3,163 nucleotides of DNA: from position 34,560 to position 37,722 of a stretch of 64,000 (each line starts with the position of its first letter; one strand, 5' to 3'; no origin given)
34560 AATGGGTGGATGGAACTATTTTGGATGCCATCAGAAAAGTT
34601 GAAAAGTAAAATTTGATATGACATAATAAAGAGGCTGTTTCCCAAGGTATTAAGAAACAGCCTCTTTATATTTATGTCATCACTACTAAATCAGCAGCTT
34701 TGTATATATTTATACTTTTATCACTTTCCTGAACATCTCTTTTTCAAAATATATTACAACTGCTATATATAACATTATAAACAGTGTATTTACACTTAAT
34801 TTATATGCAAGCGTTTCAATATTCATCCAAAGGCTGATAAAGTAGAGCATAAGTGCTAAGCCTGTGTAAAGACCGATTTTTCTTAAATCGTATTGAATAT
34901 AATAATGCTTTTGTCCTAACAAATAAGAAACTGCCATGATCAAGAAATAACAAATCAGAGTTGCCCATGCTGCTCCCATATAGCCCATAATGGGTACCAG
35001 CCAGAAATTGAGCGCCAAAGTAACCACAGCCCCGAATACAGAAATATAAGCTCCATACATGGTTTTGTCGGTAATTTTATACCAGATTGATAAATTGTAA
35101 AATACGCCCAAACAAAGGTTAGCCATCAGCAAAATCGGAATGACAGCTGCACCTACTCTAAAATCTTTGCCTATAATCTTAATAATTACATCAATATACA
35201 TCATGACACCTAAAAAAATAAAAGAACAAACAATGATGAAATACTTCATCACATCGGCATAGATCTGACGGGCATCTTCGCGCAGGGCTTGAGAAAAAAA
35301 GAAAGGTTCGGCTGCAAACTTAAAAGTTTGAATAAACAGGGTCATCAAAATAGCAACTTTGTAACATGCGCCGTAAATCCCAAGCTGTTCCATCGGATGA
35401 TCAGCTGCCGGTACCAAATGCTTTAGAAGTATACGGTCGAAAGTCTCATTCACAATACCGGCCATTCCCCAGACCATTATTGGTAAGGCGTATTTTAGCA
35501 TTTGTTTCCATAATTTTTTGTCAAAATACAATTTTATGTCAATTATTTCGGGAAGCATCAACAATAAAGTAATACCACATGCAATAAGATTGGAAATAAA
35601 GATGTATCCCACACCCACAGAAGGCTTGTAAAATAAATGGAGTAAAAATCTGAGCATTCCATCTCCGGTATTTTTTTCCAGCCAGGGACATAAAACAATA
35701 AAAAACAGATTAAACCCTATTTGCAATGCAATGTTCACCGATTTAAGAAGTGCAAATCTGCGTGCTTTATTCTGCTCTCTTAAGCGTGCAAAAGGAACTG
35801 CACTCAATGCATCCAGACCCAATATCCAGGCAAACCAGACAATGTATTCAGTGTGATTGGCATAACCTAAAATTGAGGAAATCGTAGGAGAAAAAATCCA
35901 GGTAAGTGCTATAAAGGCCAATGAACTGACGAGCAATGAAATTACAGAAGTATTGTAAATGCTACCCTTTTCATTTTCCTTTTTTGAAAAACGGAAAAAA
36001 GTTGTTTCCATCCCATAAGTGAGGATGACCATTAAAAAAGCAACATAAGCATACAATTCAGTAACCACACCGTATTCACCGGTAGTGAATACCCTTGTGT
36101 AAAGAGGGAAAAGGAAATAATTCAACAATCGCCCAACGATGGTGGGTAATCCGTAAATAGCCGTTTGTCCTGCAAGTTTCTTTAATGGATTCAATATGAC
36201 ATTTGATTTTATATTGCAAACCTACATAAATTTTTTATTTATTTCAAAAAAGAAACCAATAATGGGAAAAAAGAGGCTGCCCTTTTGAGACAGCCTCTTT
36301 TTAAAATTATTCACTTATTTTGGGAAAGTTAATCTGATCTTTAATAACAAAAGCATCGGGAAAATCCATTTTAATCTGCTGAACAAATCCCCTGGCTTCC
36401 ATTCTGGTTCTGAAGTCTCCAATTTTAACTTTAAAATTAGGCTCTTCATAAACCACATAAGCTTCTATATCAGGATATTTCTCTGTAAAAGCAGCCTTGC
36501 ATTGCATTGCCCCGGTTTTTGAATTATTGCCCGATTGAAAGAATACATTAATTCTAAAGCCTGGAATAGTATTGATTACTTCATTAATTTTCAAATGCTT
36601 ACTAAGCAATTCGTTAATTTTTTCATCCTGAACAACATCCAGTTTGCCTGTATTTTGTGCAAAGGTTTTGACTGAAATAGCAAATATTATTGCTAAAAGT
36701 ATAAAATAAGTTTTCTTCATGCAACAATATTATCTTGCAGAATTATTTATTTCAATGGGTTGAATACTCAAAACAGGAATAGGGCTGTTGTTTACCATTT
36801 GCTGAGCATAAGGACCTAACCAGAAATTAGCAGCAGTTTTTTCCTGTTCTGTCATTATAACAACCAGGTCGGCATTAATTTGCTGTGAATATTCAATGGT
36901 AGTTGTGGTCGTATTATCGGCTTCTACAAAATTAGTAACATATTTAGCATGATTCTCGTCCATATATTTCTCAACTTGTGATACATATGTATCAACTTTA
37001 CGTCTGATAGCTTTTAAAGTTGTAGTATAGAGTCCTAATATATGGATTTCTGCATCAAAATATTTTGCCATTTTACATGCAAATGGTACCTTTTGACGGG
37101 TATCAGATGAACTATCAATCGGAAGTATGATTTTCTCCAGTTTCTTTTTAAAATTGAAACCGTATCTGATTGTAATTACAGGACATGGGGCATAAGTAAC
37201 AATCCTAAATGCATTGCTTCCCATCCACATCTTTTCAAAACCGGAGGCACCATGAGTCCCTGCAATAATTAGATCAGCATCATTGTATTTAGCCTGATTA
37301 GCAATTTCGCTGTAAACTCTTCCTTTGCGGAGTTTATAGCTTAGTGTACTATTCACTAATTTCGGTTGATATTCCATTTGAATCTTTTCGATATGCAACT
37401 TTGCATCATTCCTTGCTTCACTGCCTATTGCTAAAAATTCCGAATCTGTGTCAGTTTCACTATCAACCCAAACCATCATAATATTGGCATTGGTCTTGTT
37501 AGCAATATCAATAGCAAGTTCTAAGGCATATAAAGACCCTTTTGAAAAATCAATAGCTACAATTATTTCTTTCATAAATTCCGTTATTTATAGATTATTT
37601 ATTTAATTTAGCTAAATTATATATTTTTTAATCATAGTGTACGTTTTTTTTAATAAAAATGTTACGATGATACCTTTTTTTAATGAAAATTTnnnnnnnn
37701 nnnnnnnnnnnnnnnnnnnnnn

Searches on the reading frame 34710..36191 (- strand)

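Call 11: search_protein_families(library=ncbifam, proteins=[window:34710-36191:-], max_evalue=0.00001)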
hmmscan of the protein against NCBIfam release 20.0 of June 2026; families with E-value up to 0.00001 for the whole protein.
window:34710-36191:- (493 aa): 1 family
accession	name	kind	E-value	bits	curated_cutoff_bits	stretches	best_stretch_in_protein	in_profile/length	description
NF050818.1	PolSacchBiosHfsF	equivalog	3.9e-07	29.4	700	1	222-435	197-412/468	polysaccharide biosynthesis protein HfsF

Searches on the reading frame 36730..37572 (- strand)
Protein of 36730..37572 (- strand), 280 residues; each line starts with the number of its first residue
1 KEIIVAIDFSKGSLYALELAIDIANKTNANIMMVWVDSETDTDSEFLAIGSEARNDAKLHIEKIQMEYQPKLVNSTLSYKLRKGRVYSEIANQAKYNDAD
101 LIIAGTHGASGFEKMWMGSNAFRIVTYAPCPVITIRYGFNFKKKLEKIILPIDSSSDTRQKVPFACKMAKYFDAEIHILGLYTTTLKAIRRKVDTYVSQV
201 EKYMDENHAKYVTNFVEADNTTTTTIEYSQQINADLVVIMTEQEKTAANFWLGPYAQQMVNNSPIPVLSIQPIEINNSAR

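Call 11: search_protein_families(library=ncbifam, proteins=[window:36730-37572:-], max_evalue=0.00001)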
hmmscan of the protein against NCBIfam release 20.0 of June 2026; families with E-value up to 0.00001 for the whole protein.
window:36730-37572:- (280 aa): 3 families
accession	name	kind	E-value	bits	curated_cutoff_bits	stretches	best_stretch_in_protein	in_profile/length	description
NF008380.0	PRK11175.1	equivalog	1.5e-11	43.9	227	1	1-185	5-201/313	universal stress protein UspE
NF011581.0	PRK15005.1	equivalog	6.6e-09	36.1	166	0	51-136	62-144/144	universal stress protein UspF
NF012000.0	PRK15456.1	equivalog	2.7e-06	27.5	189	0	73-136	80-142/142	universal stress protein UspG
